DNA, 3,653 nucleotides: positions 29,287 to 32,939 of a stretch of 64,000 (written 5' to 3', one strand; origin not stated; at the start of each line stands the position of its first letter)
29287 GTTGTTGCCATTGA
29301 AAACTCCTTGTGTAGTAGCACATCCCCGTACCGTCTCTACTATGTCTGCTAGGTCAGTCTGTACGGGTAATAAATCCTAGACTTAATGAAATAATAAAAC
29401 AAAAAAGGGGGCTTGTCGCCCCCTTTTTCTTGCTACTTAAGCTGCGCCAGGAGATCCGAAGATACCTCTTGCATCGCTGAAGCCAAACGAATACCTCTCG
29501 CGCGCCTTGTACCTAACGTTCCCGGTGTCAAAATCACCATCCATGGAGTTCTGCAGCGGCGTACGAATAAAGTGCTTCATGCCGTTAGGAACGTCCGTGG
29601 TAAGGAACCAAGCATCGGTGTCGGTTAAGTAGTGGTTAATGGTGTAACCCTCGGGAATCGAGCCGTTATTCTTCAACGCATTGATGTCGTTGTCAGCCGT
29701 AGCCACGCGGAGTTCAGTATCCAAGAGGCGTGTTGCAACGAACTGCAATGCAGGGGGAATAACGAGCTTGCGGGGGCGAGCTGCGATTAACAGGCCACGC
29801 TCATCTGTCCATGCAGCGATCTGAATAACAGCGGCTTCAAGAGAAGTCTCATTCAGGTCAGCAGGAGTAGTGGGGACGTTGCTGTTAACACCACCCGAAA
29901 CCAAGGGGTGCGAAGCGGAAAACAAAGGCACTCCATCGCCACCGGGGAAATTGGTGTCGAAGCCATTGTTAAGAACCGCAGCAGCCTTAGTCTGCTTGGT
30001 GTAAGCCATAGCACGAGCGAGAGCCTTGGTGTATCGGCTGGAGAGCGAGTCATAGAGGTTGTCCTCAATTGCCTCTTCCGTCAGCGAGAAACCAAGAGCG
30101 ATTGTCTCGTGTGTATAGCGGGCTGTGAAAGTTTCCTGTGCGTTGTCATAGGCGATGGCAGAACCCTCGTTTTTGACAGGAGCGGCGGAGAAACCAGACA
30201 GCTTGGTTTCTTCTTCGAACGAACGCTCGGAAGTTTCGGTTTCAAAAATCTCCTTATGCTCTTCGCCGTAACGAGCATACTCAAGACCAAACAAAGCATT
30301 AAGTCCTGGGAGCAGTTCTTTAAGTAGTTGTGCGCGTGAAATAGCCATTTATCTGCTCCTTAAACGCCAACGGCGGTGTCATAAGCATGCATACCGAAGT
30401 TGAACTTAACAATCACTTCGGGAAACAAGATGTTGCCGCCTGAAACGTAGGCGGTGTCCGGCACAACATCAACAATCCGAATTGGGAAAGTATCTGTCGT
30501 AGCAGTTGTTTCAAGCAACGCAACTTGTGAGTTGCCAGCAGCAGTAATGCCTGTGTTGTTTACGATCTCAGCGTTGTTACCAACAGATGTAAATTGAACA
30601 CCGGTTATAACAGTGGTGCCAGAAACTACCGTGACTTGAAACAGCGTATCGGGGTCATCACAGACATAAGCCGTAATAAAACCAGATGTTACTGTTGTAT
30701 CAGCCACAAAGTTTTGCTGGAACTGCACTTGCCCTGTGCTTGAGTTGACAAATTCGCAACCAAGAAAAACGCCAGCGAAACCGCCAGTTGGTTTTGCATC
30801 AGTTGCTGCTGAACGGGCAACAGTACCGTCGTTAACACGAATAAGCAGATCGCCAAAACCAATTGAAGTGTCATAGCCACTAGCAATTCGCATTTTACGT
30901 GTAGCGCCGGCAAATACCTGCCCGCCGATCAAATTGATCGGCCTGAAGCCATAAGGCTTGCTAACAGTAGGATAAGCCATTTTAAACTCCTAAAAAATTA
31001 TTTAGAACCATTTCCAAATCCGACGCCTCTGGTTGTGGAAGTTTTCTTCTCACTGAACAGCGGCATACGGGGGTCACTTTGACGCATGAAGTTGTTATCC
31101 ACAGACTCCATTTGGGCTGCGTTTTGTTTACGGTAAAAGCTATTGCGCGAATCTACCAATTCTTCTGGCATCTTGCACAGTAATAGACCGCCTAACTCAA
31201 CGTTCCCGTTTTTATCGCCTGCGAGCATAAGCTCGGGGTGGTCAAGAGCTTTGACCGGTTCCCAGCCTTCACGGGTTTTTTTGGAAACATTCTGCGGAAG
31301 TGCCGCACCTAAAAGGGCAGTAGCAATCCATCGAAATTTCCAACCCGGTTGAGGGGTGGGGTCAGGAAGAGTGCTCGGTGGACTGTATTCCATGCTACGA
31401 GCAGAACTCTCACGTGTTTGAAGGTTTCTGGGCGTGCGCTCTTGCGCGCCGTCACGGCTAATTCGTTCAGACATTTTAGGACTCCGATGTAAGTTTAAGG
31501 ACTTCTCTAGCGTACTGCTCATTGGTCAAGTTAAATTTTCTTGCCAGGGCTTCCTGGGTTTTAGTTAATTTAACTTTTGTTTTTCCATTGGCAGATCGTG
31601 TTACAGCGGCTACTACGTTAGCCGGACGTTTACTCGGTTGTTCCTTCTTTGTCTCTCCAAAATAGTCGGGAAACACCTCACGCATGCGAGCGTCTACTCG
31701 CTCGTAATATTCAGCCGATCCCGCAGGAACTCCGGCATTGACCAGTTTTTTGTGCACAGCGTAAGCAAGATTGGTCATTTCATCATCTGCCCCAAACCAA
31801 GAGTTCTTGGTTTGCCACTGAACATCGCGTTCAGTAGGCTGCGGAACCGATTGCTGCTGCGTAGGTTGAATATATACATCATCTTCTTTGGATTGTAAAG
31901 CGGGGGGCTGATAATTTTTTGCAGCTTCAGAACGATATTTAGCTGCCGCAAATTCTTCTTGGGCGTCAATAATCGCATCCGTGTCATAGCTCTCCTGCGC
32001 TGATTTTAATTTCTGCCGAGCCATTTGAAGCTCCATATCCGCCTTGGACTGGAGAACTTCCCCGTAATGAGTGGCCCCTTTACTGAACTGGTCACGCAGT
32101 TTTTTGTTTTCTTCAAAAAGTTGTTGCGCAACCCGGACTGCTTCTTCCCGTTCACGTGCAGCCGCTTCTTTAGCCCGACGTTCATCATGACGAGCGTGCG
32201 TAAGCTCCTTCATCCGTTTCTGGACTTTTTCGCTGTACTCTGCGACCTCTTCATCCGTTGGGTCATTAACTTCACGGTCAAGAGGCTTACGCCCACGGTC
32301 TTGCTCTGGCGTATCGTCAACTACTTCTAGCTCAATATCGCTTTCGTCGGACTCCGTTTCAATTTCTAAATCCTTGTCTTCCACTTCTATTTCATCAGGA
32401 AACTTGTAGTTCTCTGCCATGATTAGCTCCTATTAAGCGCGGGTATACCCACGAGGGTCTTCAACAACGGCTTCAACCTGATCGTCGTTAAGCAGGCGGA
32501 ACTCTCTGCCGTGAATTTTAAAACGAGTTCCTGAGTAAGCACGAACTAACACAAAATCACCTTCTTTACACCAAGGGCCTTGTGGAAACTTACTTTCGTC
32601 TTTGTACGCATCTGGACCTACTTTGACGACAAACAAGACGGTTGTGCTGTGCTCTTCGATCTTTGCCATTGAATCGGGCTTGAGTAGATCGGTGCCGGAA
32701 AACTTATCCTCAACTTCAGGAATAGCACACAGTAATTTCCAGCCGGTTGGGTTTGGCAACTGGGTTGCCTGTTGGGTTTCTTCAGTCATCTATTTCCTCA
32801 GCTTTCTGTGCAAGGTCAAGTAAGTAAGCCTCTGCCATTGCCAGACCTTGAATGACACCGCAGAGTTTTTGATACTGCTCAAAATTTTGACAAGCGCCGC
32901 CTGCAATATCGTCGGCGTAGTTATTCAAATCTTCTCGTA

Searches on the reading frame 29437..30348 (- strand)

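Call 68: search_protein_families(library=phrogs, proteins=[window:29437-30348:-], max_evalue=0.00001)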
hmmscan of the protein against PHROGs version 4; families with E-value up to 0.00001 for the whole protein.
window:29437-30348:- (303 aa): 3 families
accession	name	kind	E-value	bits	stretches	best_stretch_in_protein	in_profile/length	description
phrog_371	-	head and packaging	2.8e-24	86.9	1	1-152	1-146/303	major head protein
phrog_4523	-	head and packaging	1.2e-14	55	1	50-301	404-643/644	major head and protease protein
phrog_133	-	head and packaging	1.3e-11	44.9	1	45-301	421-667/668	head maturation protease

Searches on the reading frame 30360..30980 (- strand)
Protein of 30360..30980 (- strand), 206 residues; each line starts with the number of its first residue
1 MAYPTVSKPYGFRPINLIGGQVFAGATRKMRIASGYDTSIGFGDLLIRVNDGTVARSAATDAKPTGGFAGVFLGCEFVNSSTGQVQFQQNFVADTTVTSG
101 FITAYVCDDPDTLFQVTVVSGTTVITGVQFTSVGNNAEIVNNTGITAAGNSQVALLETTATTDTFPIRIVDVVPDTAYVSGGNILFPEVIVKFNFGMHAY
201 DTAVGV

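Call 68: search_protein_families(library=phrogs, proteins=[window:30360-30980:-], max_evalue=0.00001)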
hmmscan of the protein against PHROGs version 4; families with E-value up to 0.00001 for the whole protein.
window:30360-30980:- (206 aa): 1 family
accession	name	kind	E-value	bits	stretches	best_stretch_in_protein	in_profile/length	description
phrog_37556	-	unknown function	3.1e-06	28.1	1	40-182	37-166/187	-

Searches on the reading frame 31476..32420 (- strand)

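Call 68: search_protein_families(library=phrogs, proteins=[window:31476-32420:-], max_evalue=0.00001)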
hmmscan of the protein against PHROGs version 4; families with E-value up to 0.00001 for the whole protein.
window:31476-32420:- (314 aa): 1 family
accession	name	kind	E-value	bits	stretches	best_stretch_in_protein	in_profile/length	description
phrog_28737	-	unknown function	1.3e-33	118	1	8-313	34-340/341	-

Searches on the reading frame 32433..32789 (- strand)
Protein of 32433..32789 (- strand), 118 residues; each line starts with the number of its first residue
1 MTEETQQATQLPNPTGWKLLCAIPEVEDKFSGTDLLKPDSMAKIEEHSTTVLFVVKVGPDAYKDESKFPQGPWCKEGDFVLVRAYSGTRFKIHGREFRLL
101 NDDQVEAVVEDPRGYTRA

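Call 74: search_protein_families(library=pfam, proteins=[window:32433-32789:-], max_evalue=0.001)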
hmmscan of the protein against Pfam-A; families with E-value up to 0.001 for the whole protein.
window:32433-32789:- (118 aa): 1 family
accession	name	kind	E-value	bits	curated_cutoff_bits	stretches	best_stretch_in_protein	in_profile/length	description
PF00166.26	Cpn10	-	1.7e-05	25.2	21.1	1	50-109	35-93/93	Chaperonin 10 Kd subunit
